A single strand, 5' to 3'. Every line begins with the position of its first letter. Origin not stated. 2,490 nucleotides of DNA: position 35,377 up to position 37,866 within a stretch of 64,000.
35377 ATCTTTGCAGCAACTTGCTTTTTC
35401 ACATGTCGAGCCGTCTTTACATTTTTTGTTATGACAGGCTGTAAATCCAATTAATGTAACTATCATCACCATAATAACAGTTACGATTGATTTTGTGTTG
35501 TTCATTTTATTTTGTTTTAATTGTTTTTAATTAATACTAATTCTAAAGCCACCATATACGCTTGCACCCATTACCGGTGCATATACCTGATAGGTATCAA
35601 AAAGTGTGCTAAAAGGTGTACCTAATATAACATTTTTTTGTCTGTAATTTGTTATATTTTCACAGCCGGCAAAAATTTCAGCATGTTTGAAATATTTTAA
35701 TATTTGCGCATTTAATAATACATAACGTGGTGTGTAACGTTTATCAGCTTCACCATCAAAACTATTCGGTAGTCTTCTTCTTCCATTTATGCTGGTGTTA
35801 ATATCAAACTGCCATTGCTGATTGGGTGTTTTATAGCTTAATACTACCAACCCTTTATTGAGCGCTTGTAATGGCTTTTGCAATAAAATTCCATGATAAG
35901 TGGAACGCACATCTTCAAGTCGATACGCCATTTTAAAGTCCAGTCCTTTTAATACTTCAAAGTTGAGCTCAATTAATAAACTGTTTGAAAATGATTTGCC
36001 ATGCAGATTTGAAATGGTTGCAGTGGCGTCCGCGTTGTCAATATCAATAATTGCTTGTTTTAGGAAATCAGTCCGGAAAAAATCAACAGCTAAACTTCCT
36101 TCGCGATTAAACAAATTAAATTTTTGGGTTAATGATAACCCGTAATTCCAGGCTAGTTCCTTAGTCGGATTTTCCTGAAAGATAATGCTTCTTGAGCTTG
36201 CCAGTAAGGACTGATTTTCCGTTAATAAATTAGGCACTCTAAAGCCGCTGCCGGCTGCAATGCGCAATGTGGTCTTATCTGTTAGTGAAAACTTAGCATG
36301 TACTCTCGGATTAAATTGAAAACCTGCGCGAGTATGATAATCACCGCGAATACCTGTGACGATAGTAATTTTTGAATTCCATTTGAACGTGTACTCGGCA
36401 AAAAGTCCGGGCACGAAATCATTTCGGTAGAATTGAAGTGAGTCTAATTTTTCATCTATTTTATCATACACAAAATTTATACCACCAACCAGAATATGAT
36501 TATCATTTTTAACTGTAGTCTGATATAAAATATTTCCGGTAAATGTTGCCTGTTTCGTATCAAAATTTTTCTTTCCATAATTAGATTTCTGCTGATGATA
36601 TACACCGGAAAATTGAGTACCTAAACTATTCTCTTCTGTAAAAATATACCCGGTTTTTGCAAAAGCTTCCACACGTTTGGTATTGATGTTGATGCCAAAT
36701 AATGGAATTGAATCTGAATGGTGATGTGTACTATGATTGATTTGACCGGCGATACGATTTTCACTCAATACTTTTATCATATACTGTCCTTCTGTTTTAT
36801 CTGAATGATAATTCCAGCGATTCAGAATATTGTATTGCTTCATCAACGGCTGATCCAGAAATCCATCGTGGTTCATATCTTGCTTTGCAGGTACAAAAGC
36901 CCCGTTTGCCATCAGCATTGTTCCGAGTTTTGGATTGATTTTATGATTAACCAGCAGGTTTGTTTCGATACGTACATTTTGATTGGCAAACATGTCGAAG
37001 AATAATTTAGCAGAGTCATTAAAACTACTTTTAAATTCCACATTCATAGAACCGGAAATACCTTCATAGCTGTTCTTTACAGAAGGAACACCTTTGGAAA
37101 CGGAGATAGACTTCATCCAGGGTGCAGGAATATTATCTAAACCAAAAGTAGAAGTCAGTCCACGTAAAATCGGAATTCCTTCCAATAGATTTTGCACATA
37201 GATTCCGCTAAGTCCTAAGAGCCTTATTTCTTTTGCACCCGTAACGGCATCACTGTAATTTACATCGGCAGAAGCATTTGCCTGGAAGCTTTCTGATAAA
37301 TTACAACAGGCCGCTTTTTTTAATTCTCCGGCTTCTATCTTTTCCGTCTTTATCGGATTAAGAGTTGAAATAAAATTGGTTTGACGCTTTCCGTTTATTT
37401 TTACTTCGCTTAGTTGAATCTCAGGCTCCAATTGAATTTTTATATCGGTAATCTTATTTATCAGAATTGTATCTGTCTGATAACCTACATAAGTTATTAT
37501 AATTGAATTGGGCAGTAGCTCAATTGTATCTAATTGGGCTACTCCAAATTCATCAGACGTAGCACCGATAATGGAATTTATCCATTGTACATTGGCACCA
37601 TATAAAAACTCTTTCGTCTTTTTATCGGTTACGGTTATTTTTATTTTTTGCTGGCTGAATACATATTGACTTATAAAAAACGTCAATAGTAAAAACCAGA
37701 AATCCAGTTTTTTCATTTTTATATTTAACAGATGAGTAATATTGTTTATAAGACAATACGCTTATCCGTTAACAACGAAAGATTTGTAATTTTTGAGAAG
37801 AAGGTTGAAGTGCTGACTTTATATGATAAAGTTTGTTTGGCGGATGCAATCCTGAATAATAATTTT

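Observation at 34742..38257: TonB-dependent receptor operon with three small Cys/His-rich exported partners: candidate uncharacterised metal module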

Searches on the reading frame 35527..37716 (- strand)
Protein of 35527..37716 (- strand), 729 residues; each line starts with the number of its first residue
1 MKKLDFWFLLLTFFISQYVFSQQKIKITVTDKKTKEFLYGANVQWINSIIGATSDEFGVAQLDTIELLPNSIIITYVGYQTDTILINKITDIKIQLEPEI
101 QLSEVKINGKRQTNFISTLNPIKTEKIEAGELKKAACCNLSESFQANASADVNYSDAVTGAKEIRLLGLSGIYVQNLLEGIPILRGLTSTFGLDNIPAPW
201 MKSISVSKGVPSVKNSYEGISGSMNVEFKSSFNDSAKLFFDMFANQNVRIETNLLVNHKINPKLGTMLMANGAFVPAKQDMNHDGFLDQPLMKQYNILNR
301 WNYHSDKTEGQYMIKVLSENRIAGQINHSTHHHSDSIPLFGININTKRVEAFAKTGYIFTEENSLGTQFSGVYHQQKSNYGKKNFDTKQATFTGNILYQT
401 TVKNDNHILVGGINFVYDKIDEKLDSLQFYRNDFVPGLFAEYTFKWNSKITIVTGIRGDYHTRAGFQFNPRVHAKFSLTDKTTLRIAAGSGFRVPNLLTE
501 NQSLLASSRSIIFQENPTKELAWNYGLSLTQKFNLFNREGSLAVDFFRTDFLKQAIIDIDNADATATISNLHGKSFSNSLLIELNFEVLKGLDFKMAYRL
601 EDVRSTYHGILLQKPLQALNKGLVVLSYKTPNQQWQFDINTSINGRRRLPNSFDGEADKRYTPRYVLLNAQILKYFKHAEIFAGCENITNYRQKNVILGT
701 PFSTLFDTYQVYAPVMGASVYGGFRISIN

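Call 3: search_protein_families(library=ncbifam, proteins=[window:35527-37716:-], max_evalue=0.1)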
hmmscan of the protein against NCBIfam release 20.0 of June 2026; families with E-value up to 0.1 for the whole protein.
window:35527-37716:- (729 aa): 10 families
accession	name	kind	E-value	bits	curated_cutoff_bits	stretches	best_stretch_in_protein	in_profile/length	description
NF010038.0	PRK13513.1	equivalog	2.4e-09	36.3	942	1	270-502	210-430/659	ligand-gated channel protein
TIGR04056.1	OMP_RagA_SusC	subfamily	3.2e-06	25.8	368.25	1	24-147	2-121/981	SusC/RagA family TonB-linked outer membrane protein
NF010048.1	PRK13524.1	subfamily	3.4e-06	25.8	493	1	435-509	434-508/744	FepA family TonB-dependent siderophore receptor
NF010010.0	PRK13483.1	equivalog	4.9e-06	24.8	927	1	436-502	372-438/660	ligand-gated channel protein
NF050067.1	TonBEntbctnRecCfrA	equivalog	1.1e-05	23.9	1200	1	375-538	333-498/698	TonB-dependent ferric enterobactin receptor CfrA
NF010051.0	PRK13528.1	subfamily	1.2e-05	23.8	583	1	437-509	426-498/727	FepA family TonB-dependent siderophore receptor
NF010011.0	PRK13484.1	equivalog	4.8e-05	21.8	1197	1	438-514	387-466/682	IreA family TonB-dependent siderophore receptor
NF010012.0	PRK13486.1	equivalog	0.0022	16.4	924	0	375-499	323-448/696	TonB-dependent receptor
NF052318.1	T9SS_sortase_N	equivalog_domain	0.0023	18.1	40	1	1-126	1-128/140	type IX secretion system sortase PorU, long form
NF007478.2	PRK10064.1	equivalog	0.0037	15.6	745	1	436-502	362-428/663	catecholate siderophore receptor CirA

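Call 4: search_protein_families(library=pfam, proteins=[window:35527-37716:-], max_evalue=0.1)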
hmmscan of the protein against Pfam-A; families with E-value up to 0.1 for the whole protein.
window:35527-37716:- (729 aa): 4 families
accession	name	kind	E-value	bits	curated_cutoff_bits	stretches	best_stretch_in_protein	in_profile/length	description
PF00593.30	TonB_dep_Rec_b-barrel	-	2e-19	71.2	27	1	352-688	86-436/436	TonB dependent receptor-like, beta-barrel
PF13715.12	CarbopepD_reg_2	-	2.3e-08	34.4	32.2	1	28-105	4-86/88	CarboxypepD_reg-like domain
PF07715.20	Plug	-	1.9e-05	25.6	23.9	1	121-222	6-106/107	TonB-dependent Receptor Plug Domain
PF13620.12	CarboxypepD_reg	-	0.0018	19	32.3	1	25-84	2-64/82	Carboxypeptidase regulatory-like domain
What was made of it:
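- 35527..37716 (-): g2: 729-aa TonB-dependent transporter. Signal peptide, CarboxypepD_reg-like N-terminal extension, putative TonB box LSEVKI, plug with invariant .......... (C137, C138), and a barrel of about 22 strands. Pfam domains from call 4.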

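Call 27: search_solved_structures(query=window:35527-37716:-, max_evalue=0.01)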
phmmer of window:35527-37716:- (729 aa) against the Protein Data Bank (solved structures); distinct sequences matched with E-value up to 0.01: 10.
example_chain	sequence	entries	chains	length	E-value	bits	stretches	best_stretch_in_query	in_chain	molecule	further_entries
6i2j_A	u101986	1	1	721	0.00029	22.2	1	437-553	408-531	Ferric enterobactin receptor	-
6q5e_A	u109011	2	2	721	0.00043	21.7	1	437-553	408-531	Ferric enterobactin receptor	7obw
5out_A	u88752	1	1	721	0.00043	21.7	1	437-553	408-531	Ferric enterobactin receptor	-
5m9b_A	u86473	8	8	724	0.00043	21.7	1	437-553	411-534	Ferric enterobactin receptor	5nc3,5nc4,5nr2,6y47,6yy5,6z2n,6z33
5mzs_A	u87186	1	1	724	0.00051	21.4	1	437-553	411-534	Ferric enterobactin receptor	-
6r1f_A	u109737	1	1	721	0.00067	21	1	437-553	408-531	Ferric enterobactin receptor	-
9nn6_A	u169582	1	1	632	0.0031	18.8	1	414-504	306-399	Colicin I receptor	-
2hdf_A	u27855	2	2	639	0.0031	18.8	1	414-504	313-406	Colicin I receptor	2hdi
5fp2_A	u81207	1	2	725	0.0083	17.4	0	438-577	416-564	FERRIC ENTEROBACTIN RECEPTOR PIRA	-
1fep_A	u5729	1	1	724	0.0085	17.4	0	435-509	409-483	FERRIC ENTEROBACTIN RECEPTOR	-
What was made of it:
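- On OprC/NosA copper TBDT: Sequence search retrieves only FepA, PfeA and Cir weakly (call 27).
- Closest known: OprC / NosA TonB-dependent copper transporters. Different: Sequence search finds no similarity beyond the generic TBDR level (call 27).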

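Call 33: search_dna_similar(query=window:35527-37716:-, collection=plasmids, mode=protein, max_evalue=1e-10, max_rows=20)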
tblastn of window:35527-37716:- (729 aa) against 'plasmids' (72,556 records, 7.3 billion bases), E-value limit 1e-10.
Records with a match: 15; places in all: 16; records where one place covers at least 80% of the query: 9.
Best place of each record, by identity: <60% 15.
By first word of the organism name: Parabacteroides 2; Persicobacter 2; Flavobacterium 2; Ornithobacterium 2; Bernardetia 1; Fulvitalea 1; Haliscomenobacter 1; Spirosoma 1; Adhaeribacter 1; Hymenobacter 1; and 1 more.
By predicted mobility (MOB-suite, as given by PLSDB): non-mobilizable 12; mobilizable 3.
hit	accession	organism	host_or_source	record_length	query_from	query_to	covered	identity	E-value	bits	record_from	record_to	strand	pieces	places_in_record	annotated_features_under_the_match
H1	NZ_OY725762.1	Parabacteroides distasonis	-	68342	40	729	95%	39.3%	2e-144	475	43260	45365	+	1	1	TonB-dependent receptor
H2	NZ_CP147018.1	Bernardetia sp. Wsw4-3y2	Red alga,Red algae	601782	41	725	94%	37.0%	9e-133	441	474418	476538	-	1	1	TonB-dependent receptor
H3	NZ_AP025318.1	Fulvitalea axinellae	-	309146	36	728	95%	36.0%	9e-137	452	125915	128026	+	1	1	TonB-dependent receptor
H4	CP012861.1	Persicobacter sp. JZB09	cell culture,soil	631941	54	725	92%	34.9%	3e-129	431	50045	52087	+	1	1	record has no annotation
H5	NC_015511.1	Haliscomenobacter hydrossis DSM 1100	activated sludge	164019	36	728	95%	30.7%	1e-93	327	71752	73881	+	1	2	TonB-dependent receptor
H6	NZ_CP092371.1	Flavobacterium sp. CBA20B-1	cell culture,gut of an abalone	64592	1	728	100%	25.2%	2e-23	114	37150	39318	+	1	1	TonB-dependent receptor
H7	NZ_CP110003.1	Flavobacterium sp. N2155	Single cell,Gut of an ablaone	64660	1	728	100%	25.2%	2e-23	114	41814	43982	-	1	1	TonB-dependent receptor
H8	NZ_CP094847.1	Ornithobacterium rhinotracheale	Avian,pure culture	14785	1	728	100%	25.1%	4e-25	119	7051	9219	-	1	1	TonB-dependent receptor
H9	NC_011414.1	Ornithobacterium rhinotracheale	-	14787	1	728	100%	25.1%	4e-25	119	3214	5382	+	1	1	TonB-dependent receptor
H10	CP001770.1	Spirosoma linguale DSM 74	-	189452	46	513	64%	26.5%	2e-26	124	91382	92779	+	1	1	TonB-dependent receptor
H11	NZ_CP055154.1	Adhaeribacter swui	Cell culture,Mud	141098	1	506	69%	23.4%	5e-15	87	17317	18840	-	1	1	TonB-dependent receptor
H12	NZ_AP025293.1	Persicobacter psychrovividus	-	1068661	36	501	64%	23.2%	1e-12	80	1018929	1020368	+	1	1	none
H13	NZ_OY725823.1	Parabacteroides distasonis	-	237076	71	551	66%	22.3%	3e-15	88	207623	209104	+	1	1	TonB-dependent receptor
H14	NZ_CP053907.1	Hymenobacter sp. BRD67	cell culture,soil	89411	40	503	64%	22.7%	1e-13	83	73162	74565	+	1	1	TonB-dependent receptor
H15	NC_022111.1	Prevotella sp. oral taxon 299 str. F0039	Homo sapiens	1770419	143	552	56%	23.1%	5e-13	81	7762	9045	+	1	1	none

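Call 34: get_annotated_region(hit=H1, flank=7000)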
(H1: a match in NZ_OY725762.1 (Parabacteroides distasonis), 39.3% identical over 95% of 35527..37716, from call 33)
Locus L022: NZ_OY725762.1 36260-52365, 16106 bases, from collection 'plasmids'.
description: Parabacteroides distasonis strain Parabacteroides distasonis TSDC17.2-1.1 plasmid 17, complete sequence
organism: Parabacteroides distasonis (NCBI taxid 823)
taxonomy: Bacteria; Bacteroidota; Bacteroidia; Bacteroidales; Tannerellaceae; Parabacteroides; Parabacteroides distasonis
host: -; source: -; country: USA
typing (MOB-suite, as given by PLSDB): non-mobilizable
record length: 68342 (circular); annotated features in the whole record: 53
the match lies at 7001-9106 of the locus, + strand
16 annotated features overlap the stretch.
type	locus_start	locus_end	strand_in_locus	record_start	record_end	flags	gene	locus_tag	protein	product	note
CDS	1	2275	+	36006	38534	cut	-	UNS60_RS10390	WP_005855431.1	DNA translocase FtsK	-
CDS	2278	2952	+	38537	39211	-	-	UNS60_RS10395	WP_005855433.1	LolA-like putative outer membrane lipoprotein chaperone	-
CDS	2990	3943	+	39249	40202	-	trxB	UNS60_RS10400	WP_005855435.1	thioredoxin-disulfide reductase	-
CDS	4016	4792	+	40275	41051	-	-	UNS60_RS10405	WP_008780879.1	glycerophosphodiester phosphodiesterase family protein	GO:0006629 - lipid metabolic process [Evidence IEA]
CDS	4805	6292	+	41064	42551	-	-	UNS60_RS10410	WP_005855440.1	family 10 glycosylhydrolase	-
CDS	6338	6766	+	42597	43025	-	-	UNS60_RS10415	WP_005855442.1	hypothetical protein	-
CDS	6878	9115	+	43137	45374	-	-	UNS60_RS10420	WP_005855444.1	TonB-dependent receptor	-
CDS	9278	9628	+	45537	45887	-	-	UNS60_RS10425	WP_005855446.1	heavy-metal-associated domain-containing protein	-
CDS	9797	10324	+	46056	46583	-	-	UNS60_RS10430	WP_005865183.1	sigma-70 family RNA polymerase sigma factor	GO:0006352 - DNA-templated transcription initiation [Evidence IEA]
CDS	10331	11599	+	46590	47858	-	-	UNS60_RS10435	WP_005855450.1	porin family protein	-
CDS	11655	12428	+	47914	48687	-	-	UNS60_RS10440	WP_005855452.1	hypothetical protein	-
CDS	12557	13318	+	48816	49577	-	-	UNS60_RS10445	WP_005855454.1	hypothetical protein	-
CDS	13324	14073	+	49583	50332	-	-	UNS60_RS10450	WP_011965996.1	hypothetical protein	-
CDS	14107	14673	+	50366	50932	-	-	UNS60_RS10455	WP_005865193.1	YIP1 family protein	-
CDS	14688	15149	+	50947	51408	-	smpB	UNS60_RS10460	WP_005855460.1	SsrA-binding protein SmpB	-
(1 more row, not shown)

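Call 35: get_annotated_region(hit=H3, flank=7000)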
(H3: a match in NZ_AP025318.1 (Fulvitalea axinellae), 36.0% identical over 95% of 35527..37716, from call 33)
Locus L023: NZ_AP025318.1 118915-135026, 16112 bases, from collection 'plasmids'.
description: Fulvitalea axinellae strain DSM 100852 plasmid pFA4, complete sequence
organism: Fulvitalea axinellae (NCBI taxid 1182444)
taxonomy: Bacteria; Bacteroidota; Cytophagia; Cytophagales; Persicobacteraceae; Fulvitalea; Fulvitalea axinellae
host: -; source: -; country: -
typing (MOB-suite, as given by PLSDB): non-mobilizable
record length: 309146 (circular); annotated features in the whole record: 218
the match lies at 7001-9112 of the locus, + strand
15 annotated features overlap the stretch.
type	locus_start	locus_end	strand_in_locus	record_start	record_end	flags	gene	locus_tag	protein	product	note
CDS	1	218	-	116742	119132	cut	-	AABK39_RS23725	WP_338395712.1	carboxypeptidase-like regulatory domain-containing protein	-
CDS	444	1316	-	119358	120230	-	-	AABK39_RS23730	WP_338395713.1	FecR domain-containing protein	-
CDS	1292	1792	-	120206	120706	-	-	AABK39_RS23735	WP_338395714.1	RNA polymerase sigma factor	GO:0006352 - DNA-templated transcription initiation [Evidence IEA]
CDS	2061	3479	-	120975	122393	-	-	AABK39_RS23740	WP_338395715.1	hypothetical protein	-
CDS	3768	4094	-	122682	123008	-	-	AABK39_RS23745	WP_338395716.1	DUF6370 family protein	-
CDS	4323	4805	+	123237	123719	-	-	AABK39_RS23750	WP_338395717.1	DUF1877 family protein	-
CDS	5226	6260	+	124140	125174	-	-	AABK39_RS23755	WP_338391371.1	ISAs1 family transposase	-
CDS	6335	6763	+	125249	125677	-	-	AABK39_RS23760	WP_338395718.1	hypothetical protein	-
CDS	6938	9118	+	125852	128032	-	-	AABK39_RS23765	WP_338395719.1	TonB-dependent receptor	-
CDS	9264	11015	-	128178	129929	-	-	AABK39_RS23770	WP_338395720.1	hypothetical protein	-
CDS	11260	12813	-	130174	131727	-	-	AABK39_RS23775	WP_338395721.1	hypothetical protein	-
CDS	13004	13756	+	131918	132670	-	bla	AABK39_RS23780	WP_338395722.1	subclass B1 metallo-beta-lactamase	-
CDS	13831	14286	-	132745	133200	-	-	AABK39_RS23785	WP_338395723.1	hypothetical protein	-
CDS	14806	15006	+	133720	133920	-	thiS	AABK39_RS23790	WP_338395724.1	sulfur carrier protein ThiS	GO:0009228 - thiamine biosynthetic process [Evidence IEA]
CDS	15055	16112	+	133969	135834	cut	thiC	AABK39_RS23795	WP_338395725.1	phosphomethylpyrimidine synthase ThiC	GO:0009228 - thiamine biosynthetic process [Evidence IEA]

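Call 36: get_annotated_region(hit=H5, flank=7000)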
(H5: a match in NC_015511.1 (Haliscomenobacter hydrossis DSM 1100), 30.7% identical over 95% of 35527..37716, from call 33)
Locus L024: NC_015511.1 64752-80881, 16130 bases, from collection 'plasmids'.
description: Haliscomenobacter hydrossis DSM 1100 plasmid pHALHY01, complete sequence
organism: Haliscomenobacter hydrossis DSM 1100 (NCBI taxid 760192)
taxonomy: Bacteria; Bacteroidota; Saprospiria; Saprospirales; Haliscomenobacteraceae; Haliscomenobacter; Haliscomenobacter hydrossis; Haliscomenobacter hydrossis DSM 1100
host: -; source: activated sludge; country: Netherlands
typing (MOB-suite, as given by PLSDB): non-mobilizable; replicon rep_cluster_246
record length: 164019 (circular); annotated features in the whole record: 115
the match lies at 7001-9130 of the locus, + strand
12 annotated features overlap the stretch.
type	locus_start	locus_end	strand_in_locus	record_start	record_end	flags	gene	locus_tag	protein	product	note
CDS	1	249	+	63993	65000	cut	-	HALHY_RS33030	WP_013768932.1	virulence RhuM family protein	-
CDS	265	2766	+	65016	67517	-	-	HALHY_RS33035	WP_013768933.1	tetratricopeptide repeat protein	-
CDS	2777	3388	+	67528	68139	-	-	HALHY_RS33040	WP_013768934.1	tetratricopeptide repeat protein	-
CDS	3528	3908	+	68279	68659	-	-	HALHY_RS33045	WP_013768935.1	hypothetical protein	-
CDS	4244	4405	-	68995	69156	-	-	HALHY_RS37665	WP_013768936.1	hypothetical protein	-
CDS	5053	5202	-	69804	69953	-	-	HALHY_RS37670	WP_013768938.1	hypothetical protein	-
CDS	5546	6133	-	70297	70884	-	-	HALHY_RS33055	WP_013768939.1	hypothetical protein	-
CDS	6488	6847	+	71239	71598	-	-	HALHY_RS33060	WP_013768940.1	hypothetical protein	-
CDS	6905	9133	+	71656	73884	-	-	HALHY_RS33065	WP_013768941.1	TonB-dependent receptor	GO:0015891 - siderophore transport [Evidence IEA]; GO:0055085 - transmembrane transport [Evidence IEA]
CDS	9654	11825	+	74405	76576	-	-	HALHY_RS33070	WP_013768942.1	TonB-dependent receptor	-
CDS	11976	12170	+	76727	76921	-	-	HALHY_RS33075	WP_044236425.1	TonB-dependent receptor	-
CDS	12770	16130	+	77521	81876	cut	-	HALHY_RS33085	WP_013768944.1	CusA/CzcA family heavy metal efflux RND transporter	-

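Call 37: search_protein_families(library=ncbifam, proteins=[L022:6338-6763:+, L023:6335-6760:+, L024:6488-6844:+, L022:9278-9625:+], max_evalue=0.01)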
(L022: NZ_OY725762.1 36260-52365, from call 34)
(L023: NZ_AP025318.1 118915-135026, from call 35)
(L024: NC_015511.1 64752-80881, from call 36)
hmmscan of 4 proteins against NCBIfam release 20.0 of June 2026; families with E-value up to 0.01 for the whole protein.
L022:6338-6763:+ (142 aa): 0 families

L023:6335-6760:+ (142 aa): 1 family
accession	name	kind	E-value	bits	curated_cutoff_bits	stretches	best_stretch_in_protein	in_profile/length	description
NF047658.1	HYC_CC_PP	subfamily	3.4e-05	24.3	28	1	8-69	3-62/131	HYC_CC_PP family protein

L024:6488-6844:+ (119 aa): 4 families
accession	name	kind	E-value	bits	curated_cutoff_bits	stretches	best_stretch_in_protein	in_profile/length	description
NF033556.1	MerTP_fusion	equivalog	5.9e-07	29.3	180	1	21-97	108-181/186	mercuric transport protein MerTP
NF033795.1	chaper_CopZ_Bs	exception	0.00034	20.7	91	1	35-96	2-60/66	copper chaperone CopZ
NF045683.1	MerT_CopZ_Se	exception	0.0011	18.5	375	1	21-76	150-205/235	MerT/CopZ fusion-like heavy metal transport selenoprotein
NF008299.0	PRK11087.1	equivalog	0.0086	15.5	249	0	7-86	5-80/238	oxidative stress defense protein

L022:9278-9625:+ (116 aa): 13 families
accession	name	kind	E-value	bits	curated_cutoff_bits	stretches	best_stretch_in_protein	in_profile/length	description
NF033794.2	chaper_CopZ_Eh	exception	3.7e-12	46.2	95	1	31-94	3-66/68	copper chaperone CopZ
TIGR00003.1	TIGR00003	subfamily_domain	9e-11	41.8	62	1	30-93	2-65/66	copper ion binding protein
NF033556.1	MerTP_fusion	equivalog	7.9e-10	38.6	180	1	22-92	114-184/186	mercuric transport protein MerTP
NF033795.1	chaper_CopZ_Bs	exception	1.5e-08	34.7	91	1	31-90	3-62/66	copper chaperone CopZ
NF045683.1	MerT_CopZ_Se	exception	3.1e-08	33.4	375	1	8-92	144-226/235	MerT/CopZ fusion-like heavy metal transport selenoprotein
NF007952.0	PRK10671.1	equivalog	2.3e-07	29.4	1316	1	15-97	90-169/838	copper-exporting P-type ATPase CopA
NF033781.1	chaper_CopP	exception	6.3e-07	29.5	112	1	30-78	2-50/65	copper-binding metallochaperone CopP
NF047957.1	CopZ_AFE_1862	equivalog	8.9e-07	29.2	85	1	33-93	4-61/62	CopZ family metallochaperone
TIGR02052.1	MerP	equivalog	1.3e-06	28.8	92.55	1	12-90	7-85/92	mercury resistance system periplasmic binding protein MerP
NF008262.1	PRK11033.1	equivalog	6.7e-06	24.8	1005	1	21-93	34-104/731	zinc/cadmium/mercury/lead-transporting ATPase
NF041115.1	UxxU_metal_bind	equivalog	7.8e-06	26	95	1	28-95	4-71/74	metal-binding (seleno)protein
NF010311.1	PRK13748.1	subfamily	0.00016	20.6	600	1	32-98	3-68/560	mercury(II) reductase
NF033775.1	P_type_ZntA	exception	0.00018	20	1240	1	13-91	33-109/732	Zn(II)/Cd(II)/Pb(II) translocating P-type ATPase ZntA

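Call 38: get_annotated_region(hit=H2, flank=6000)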
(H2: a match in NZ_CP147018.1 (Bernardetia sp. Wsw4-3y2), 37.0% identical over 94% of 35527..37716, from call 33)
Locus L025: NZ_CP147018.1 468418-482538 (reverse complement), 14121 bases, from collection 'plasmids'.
description: Bernardetia sp. Wsw4-3y2 plasmid plasmd1, complete sequence
organism: Bernardetia sp. Wsw4-3y2 (NCBI taxid 3127471)
taxonomy: Bacteria; Bacteroidota; Cytophagia; Cytophagales; Bernardetiaceae; Bernardetia; Bernardetia sp. Wsw4-3y2
host: -; source: Red alga,Red algae; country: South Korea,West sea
typing (MOB-suite, as given by PLSDB): non-mobilizable
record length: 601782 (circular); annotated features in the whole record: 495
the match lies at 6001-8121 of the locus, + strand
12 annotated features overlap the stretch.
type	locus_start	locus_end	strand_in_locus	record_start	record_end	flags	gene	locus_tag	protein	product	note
CDS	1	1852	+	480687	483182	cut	-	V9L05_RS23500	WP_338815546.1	TonB-dependent receptor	-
CDS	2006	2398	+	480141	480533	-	-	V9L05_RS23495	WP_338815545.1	hypothetical protein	-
CDS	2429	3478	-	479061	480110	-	-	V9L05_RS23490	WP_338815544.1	ABC transporter ATP-binding protein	-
CDS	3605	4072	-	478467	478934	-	tnpA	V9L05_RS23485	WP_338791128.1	IS200/IS605 family transposase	-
CDS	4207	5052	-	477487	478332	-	-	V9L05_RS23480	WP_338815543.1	TerC family protein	-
CDS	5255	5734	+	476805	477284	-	-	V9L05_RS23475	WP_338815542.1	hypothetical protein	-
CDS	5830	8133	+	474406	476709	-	-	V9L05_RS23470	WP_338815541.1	TonB-dependent receptor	GO:0015891 - siderophore transport [Evidence IEA]; GO:0055085 - transmembrane transport [Evidence IEA]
CDS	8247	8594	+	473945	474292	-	-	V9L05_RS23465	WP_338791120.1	heavy metal-associated domain-containing protein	-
CDS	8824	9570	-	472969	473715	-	fabG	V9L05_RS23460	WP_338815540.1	3-oxoacyl-[acyl-carrier-protein] reductase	GO:0006633 - fatty acid biosynthetic process [Evidence IEA]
CDS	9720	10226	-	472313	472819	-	-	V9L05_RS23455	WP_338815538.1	hypothetical protein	-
CDS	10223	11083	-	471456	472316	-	-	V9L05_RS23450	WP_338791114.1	inositol monophosphatase family protein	GO:0006020 - inositol metabolic process [Evidence IEA]; GO:0046855 - obsolete inositol phosphate dephosphorylation ...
CDS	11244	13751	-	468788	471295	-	-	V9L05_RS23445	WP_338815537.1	TIR domain-containing protein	GO:0007165 - signal transduction [Evidence IEA]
